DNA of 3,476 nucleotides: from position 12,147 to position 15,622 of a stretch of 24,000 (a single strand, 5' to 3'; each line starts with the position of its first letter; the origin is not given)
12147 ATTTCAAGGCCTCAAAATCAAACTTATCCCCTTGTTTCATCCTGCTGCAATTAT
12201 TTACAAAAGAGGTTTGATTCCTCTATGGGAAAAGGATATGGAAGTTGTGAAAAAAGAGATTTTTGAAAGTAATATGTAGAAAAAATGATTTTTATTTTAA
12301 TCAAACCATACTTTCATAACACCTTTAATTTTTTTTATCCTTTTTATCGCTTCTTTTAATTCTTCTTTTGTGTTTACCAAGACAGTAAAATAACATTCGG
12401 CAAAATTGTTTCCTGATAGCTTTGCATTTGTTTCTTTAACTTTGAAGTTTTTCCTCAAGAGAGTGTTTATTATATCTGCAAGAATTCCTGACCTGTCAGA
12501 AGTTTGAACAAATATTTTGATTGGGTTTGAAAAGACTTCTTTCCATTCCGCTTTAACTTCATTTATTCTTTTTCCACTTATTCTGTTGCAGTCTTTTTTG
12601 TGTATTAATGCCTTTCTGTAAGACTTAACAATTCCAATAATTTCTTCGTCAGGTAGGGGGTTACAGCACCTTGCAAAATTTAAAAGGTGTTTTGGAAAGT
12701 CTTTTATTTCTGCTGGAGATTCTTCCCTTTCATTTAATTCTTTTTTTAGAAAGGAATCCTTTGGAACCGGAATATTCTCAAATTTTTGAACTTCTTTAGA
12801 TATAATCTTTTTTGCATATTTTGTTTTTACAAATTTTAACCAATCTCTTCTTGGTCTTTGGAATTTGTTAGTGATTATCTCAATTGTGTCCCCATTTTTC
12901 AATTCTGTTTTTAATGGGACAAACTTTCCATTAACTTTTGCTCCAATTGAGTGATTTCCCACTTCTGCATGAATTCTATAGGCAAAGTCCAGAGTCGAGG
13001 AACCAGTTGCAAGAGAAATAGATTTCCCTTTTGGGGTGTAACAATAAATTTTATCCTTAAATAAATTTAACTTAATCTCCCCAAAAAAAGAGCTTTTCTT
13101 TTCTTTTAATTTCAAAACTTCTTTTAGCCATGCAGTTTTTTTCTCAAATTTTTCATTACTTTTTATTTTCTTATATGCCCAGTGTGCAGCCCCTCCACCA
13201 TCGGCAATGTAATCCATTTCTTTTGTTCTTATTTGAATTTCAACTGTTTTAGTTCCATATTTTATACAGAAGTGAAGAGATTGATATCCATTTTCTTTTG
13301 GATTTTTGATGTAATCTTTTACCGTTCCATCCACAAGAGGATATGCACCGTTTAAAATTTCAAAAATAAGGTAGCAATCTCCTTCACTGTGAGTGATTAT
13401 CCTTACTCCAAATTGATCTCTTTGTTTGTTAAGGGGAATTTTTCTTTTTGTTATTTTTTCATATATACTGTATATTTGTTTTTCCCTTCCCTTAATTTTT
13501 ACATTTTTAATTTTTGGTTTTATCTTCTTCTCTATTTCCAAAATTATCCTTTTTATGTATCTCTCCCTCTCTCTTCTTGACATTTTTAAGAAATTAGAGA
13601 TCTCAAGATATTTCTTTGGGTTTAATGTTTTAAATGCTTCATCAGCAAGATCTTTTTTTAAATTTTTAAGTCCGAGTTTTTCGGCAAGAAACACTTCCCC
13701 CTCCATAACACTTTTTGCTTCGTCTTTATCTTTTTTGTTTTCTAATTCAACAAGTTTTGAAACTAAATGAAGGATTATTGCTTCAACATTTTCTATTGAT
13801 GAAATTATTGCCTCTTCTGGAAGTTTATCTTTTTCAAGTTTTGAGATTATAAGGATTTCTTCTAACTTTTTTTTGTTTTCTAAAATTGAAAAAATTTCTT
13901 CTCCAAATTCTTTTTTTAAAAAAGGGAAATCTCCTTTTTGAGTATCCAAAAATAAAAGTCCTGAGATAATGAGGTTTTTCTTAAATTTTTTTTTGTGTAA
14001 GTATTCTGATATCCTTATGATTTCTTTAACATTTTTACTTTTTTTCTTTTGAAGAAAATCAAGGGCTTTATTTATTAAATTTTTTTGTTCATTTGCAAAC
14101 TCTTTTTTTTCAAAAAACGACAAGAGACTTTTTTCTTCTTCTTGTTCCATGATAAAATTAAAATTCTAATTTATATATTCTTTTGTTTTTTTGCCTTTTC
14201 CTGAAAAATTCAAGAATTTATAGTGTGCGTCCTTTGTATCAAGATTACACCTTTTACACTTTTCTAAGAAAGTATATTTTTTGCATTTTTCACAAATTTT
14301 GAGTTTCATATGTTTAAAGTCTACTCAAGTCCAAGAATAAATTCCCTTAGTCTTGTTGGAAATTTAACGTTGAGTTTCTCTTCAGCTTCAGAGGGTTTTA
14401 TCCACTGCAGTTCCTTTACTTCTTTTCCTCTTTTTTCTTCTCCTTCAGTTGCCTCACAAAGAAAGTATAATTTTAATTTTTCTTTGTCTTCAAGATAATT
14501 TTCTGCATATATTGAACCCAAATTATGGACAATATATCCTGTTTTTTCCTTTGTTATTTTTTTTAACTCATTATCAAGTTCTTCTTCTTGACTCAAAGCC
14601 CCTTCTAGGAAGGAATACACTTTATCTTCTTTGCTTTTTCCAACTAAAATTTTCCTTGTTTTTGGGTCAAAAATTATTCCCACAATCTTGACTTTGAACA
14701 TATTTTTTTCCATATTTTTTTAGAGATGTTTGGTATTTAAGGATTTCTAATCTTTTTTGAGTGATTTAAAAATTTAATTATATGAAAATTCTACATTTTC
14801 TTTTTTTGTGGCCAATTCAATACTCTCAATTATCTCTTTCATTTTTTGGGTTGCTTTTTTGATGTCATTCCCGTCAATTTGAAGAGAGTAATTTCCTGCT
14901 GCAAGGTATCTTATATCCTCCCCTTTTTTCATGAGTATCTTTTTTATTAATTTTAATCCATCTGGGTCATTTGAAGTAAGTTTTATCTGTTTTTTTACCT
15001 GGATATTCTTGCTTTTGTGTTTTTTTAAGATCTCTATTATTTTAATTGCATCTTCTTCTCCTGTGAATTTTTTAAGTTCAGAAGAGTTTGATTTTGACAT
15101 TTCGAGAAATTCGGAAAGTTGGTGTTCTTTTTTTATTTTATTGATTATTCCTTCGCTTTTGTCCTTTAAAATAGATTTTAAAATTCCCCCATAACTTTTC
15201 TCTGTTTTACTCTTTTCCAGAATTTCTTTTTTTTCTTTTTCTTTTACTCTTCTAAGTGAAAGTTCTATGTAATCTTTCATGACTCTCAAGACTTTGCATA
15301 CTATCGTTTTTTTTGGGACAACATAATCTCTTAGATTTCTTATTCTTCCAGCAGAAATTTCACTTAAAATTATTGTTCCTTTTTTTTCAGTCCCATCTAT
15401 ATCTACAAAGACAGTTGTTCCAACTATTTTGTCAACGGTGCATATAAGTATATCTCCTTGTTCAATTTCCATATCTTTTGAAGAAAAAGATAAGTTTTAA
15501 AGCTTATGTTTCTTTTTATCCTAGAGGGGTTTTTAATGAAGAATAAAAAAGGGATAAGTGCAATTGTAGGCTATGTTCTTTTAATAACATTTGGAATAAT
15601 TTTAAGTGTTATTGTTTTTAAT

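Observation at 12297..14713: Full-length bacterial-type long RelA/SpoT homologue with a dead hydrolase domain, embedded in an archaeal translation-gene cluster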

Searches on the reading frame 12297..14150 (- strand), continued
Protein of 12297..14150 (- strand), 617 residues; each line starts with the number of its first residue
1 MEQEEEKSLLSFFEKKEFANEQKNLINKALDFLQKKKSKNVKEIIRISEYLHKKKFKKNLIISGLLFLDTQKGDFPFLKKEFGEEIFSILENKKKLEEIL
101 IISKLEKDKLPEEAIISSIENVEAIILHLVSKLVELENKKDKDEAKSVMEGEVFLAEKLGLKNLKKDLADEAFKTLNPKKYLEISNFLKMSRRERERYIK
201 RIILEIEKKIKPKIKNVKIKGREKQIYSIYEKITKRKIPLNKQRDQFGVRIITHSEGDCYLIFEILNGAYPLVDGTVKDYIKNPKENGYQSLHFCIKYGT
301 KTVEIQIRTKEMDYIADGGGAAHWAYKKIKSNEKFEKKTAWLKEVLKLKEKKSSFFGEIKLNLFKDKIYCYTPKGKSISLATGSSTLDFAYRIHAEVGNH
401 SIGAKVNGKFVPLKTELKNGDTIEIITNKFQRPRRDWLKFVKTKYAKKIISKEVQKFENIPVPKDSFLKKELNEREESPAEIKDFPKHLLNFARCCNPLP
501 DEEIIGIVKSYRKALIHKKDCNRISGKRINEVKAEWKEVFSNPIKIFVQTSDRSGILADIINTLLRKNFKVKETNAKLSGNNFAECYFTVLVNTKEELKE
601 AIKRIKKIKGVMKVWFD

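Call 66: fold_search(model_id=the predicted structure, library=pdb)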
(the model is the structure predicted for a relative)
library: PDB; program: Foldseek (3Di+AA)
matches with E <= 10: 991; with E <= 0.001: 72
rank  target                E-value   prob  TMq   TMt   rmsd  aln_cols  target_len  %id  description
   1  5iqr_8                1.1e-34  1.00  0.38  0.38  38.6       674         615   24  Structure of RelA bound to the 70S ribosome (released 2016-05-04)
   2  5kpv_33               6.8e-31  1.00  0.38  0.36  39.2       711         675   23  Structure of RelA bound to ribosome in presence of A/R tRNA (Structure II) (released 2016-09-28)
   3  7qpr_A                4.8e-29  1.00  0.52  0.48  11.1       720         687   17  Structure of full length SpoT (released 2023-01-18)
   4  6yxa                  6.6e-29  1.00  0.36  0.41  22.7       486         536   32  Structure of the bifunctional Rel enzyme from B. subtilis (released 2020-09-23)
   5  7qpr_B                9.4e-29  1.00  0.53  0.48  10.8       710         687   17  Structure of full length SpoT (released 2023-01-18)
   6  7qpr_C                1.0e-28  1.00  0.52  0.48  11.2       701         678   17  Structure of full length SpoT (released 2023-01-18)
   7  7qpr_D                1.7e-28  1.00  0.52  0.47  11.6       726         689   16  Structure of full length SpoT (released 2023-01-18)
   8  8acu_A                1.8e-18  1.00  0.36  0.58   8.8       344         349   27  Structure of Bacillus subtilis Rel in complex with DarB (released 2023-07-19)
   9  24io_A                3.3e-18  1.00  0.35  0.58   7.2       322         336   26  Crystal structure of the RelSeq N-terminal domain from Streptococcus equisimilis in complex with pppGpp (released 2026-03-18)
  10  7oiw_B                4.5e-18  1.00  0.37  0.64   7.1       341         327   27  Structure of S. aureus Rel catalytic domains in complex with pppGpp (released 2022-06-01)
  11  1vj7_A                6.7e-18  1.00  0.35  0.60   7.8       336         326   26  Crystal structure of the bifunctional catalytic fragment of RelSeq, the RelA/SpoT homolog from Streptococcus equisimil (released 2004-05-04)
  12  7oiw_A                8.2e-18  1.00  0.36  0.62   7.4       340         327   27  Structure of S. aureus Rel catalytic domains in complex with pppGpp (released 2022-06-01)
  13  24io_B                2.4e-17  1.00  0.34  0.60   7.7       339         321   25  Crystal structure of the RelSeq N-terminal domain from Streptococcus equisimilis in complex with pppGpp (released 2026-03-18)
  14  6s2u                  2.8e-17  1.00  0.42  0.73   3.3       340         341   24  Structure of the catalytic domain of T. thermophilus Rel in complex with AMP and ppGpp (released 2020-07-08)
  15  6s2t                  4.3e-17  1.00  0.34  0.56   8.1       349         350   25  Structure of the N-terminal catalytic region of T. thermophilus Rel bound to ppGpp (released 2020-07-08)
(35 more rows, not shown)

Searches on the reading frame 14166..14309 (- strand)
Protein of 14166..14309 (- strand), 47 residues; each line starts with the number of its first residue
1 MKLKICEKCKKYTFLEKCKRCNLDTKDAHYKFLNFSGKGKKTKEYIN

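Call 9: search_protein_families(library=ncbifam, proteins=[window:14166-14309:-], max_evalue=0.001)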
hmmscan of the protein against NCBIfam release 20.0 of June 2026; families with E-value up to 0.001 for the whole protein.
window:14166-14309:- (47 aa): 1 family
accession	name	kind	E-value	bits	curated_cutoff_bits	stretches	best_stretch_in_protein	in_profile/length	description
NF009623.0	PRK13130.1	equivalog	1e-06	28.7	68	1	1-29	3-31/56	RNA-protein complex protein Nop10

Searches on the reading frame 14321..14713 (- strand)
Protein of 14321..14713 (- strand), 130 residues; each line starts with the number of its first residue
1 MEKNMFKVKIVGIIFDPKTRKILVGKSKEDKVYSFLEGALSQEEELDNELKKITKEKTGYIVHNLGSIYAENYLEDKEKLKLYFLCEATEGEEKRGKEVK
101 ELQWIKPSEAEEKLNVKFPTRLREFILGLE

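Call 3: search_protein_families(library=pfam, proteins=[window:14321-14713:-], max_evalue=0.01)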
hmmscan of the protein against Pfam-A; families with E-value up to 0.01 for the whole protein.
window:14321-14713:- (130 aa): 2 families
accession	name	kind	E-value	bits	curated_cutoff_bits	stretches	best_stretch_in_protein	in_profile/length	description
PF00293.34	NUDIX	-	4e-06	27.3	21.1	1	7-114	3-122/134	NUDIX domain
PF14568.11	SUKH_6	-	0.0032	18.4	27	0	109-127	6-24/119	SMI1-KNR4 cell-wall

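Call 9: search_protein_families(library=ncbifam, proteins=[window:14321-14713:-], max_evalue=0.001)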
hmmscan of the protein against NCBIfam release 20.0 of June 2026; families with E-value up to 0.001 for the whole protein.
window:14321-14713:- (130 aa): 1 family
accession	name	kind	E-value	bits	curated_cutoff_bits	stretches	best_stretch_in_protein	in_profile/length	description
NF008044.0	PRK10776.1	equivalog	0.00024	21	148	1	11-113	8-113/130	8-oxo-dGTP diphosphatase MutT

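Call 46: search_solved_structures(query=window:14321-14713:-, show_alignments=3, max_evalue=0.01)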
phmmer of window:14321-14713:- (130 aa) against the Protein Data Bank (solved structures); distinct sequences matched with E-value up to 0.01: 0.

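Call 67: find_homologous_proteins(query=window:14321-14713:-, max_evalue=0.001)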
Query window:14321-14713:- (130 aa): 161 proteins with E <= 0.001 among 172 candidates; the best 120 are listed.
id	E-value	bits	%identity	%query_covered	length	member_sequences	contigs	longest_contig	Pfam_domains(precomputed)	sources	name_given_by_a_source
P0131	6.6e-76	270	100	100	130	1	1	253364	PF00293.35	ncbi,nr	ncbi:MAG: NUDIX domain-containing protein [Nanoarchaeota archaeon]|nr:NUDIX domain-containing protei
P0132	3.1e-57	210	78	100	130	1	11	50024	PF00293.35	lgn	-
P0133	5.7e-56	206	74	100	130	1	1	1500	PF00293.35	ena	-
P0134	2.0e-55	204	74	99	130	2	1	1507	PF00293.35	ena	-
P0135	5.6e-55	202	74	100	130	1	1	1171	PF00293.35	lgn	-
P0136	1.3e-54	201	72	100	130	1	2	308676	PF00293.35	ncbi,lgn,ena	-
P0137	2.2e-54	201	72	100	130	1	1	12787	PF00293.35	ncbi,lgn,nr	ncbi:MAG: NUDIX domain-containing protein [archaeon]|nr:NUDIX domain-containing protein [archaeon]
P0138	2.8e-54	200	69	100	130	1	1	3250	PF00293.35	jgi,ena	jgi:ADP-ribose pyrophosphatase YjhB (NUDIX family)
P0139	7.7e-54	199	71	99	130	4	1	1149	PF00293.35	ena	-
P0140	3.9e-52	193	73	99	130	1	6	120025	PF00293.35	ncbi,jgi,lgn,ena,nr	ncbi:hypothetical protein COU58_01735 [Candidatus Pacearchaeota archaeon CG10_big_fil_rev_8_21_14_0_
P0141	8.2e-51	189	72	99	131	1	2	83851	PF00293.35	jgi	jgi:ADP-ribose pyrophosphatase YjhB (NUDIX family)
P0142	2.1e-50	188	66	100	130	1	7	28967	PF00293.35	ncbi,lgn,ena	-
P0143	4.2e-50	187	68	100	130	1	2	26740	-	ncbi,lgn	-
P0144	1.1e-49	185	66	100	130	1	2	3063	-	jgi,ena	-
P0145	1.4e-49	185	67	100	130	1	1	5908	PF00293.35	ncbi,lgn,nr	ncbi:MAG: NUDIX domain-containing protein [Nanoarchaeota archaeon]|nr:NUDIX domain-containing protei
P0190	2.9e-45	171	62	100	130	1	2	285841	PF00293.35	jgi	jgi:ADP-ribose pyrophosphatase YjhB (NUDIX family)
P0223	5.6e-44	167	61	97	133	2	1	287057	PF00293.35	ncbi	ncbi:MAG: NUDIX hydrolase [Nanobdellota archaeon]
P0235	2.5e-43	165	61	95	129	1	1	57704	PF00293.35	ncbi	ncbi:MAG: NUDIX domain-containing protein [Candidatus Diapherotrites archaeon]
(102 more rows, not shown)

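Call 68: find_encoding_contigs(protein=P0223, flank=4000, max_places=1)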
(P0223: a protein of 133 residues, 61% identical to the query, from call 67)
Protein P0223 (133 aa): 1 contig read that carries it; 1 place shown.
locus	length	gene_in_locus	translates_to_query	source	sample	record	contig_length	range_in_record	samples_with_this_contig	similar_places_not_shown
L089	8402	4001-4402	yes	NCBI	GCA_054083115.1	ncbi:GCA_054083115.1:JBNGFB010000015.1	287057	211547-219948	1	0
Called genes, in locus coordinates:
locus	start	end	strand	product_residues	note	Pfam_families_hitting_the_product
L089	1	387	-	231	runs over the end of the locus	-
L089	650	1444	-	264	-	PF01656:CbiA, PF06564:CBP_BcsQ, PF07015:VirC1 (faint), PF10609:ParA, PF13614:AAA_31, PF13500:AAA_26, PF00142:Fer4_NifH (weak)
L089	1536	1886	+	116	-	-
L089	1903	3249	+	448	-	PF01368:DHH, PF21763:DHH_CID, PF02272:DHHA1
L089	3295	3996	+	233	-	PF07541:EIF_2_alpha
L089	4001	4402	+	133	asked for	PF00293:NUDIX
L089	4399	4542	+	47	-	-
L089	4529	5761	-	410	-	PF27218:MJ0043_C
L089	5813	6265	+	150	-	PF00334:NDK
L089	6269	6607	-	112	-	-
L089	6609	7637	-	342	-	PF14520:HHH_5, PF00154:RecA_N, PF06745:ATPase (weak), PF08423:Rad51, PF13481:AAA_25 (weak)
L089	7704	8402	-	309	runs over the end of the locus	PF24903:OB_MEIOB_N (weak), PF01336:tRNA_anti-codon (faint)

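Call 69: find_encoding_contigs(protein=P0235, flank=4000, max_places=1)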
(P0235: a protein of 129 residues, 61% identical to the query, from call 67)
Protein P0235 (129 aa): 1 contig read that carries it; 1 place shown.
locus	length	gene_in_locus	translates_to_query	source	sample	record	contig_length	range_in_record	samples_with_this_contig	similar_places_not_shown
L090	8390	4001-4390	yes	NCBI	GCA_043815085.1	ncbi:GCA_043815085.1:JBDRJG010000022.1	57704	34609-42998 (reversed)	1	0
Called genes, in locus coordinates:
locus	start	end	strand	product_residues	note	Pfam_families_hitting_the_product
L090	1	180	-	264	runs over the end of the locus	PF01656:CbiA, PF06564:CBP_BcsQ, PF10609:ParA, PF13614:AAA_31, PF00142:Fer4_NifH (weak), PF13500:AAA_26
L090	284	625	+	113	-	-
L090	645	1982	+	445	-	PF01368:DHH, PF21763:DHH_CID, PF02272:DHHA1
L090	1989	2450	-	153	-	-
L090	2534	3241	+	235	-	PF01978:TrmB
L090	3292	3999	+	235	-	PF07541:EIF_2_alpha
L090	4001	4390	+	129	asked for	PF00293:NUDIX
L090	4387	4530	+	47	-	-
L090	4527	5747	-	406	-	PF27218:MJ0043_C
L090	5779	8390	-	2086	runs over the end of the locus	-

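Call 70: find_encoding_contigs(protein=P0190, flank=4000, max_places=1)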
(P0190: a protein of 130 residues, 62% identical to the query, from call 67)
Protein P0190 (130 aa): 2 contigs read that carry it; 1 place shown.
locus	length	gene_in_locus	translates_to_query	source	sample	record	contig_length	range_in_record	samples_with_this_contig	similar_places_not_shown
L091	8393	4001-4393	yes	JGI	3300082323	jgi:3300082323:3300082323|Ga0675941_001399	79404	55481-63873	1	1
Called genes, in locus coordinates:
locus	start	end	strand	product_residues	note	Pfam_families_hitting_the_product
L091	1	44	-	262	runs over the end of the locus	PF00142:Fer4_NifH (faint), PF01656:CbiA, PF02374:ArsA_ATPase (faint), PF06564:CBP_BcsQ, PF10609:ParA, PF13614:AAA_31, PF13500:AAA_26 (weak)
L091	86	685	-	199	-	-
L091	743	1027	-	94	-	-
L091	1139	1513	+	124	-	-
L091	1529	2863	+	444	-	PF01368:DHH, PF27767:Arc_Cdc45 (weak), PF21763:DHH_CID, PF02272:DHHA1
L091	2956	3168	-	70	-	-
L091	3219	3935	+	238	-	PF07541:EIF_2_alpha (weak)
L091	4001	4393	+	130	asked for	PF00293:NUDIX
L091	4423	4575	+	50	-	-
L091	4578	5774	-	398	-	PF27218:MJ0043_C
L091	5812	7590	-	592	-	PF13750:Big_3_3 (faint)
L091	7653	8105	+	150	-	PF00334:NDK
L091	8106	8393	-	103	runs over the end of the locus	-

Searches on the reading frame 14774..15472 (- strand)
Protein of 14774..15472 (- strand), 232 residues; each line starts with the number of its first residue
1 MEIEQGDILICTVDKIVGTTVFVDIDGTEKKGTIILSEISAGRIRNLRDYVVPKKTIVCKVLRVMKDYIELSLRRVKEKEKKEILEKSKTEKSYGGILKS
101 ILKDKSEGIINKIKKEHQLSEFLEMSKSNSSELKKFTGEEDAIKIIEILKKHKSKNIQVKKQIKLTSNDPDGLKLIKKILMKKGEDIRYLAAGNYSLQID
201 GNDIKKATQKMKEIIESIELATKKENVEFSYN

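Call 3: search_protein_families(library=pfam, proteins=[window:14774-15472:-], max_evalue=0.01)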
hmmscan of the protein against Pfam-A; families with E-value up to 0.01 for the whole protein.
window:14774-15472:- (232 aa): 2 families
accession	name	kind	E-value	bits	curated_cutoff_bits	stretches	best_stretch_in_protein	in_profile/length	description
PF07541.17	EIF_2_alpha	-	2.7e-07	31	22.8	1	112-203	8-113/114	Eukaryotic translation initiation factor 2 alpha subunit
PF00575.29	S1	-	0.0063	17.3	22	1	3-73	2-73/74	S1 RNA binding domain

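Call 9: search_protein_families(library=ncbifam, proteins=[window:14774-15472:-], max_evalue=0.001)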
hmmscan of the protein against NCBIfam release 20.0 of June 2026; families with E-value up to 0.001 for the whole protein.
window:14774-15472:- (232 aa): 10 families
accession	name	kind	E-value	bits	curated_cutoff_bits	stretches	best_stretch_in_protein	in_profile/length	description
NF003064.0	PRK03987.1-4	equivalog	2.2e-28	99.4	252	1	4-230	8-255/262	translation initiation factor IF-2 subunit alpha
NF003062.0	PRK03987.1-1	equivalog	1.8e-24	86.4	213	1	5-231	11-261/264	translation initiation factor IF-2 subunit alpha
NF003065.0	PRK03987.1-5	equivalog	1e-16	61.1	432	1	4-217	8-243/266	translation initiation factor IF-2 subunit alpha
NF003063.0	PRK03987.1-2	equivalog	2e-16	60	430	1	4-227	7-253/262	translation initiation factor IF-2 subunit alpha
NF003066.0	PRK03987.1-6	equivalog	1.3e-13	50.8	503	1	4-225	10-254/275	translation initiation factor IF-2 subunit alpha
NF005208.0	PRK06676.1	equivalog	6.6e-09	35.2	368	1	2-176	15-188/391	30S ribosomal protein S1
NF005973.0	PRK08059.1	equivalog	1e-06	28.9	148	1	3-116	5-119/123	S1 domain-containing post-transcriptional regulator GSP13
NF040579.1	S1_dom_CvfD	subfamily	1.7e-06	28.3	117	1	4-92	2-91/113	CvfD/Ygs/GSP13 family RNA-binding post-transcriptional regulator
NF000907.0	PRK00087.1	equivalog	1.8e-06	26.5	624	1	2-162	299-458/671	bifunctional 4-hydroxy-3-methylbut-2-enyl diphosphate reductase/30S ribosomal protein S1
TIGR03591.1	polynuc_phos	equivalog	5.4e-05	21.8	525.05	1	2-75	615-688/689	polyribonucleotide nucleotidyltransferase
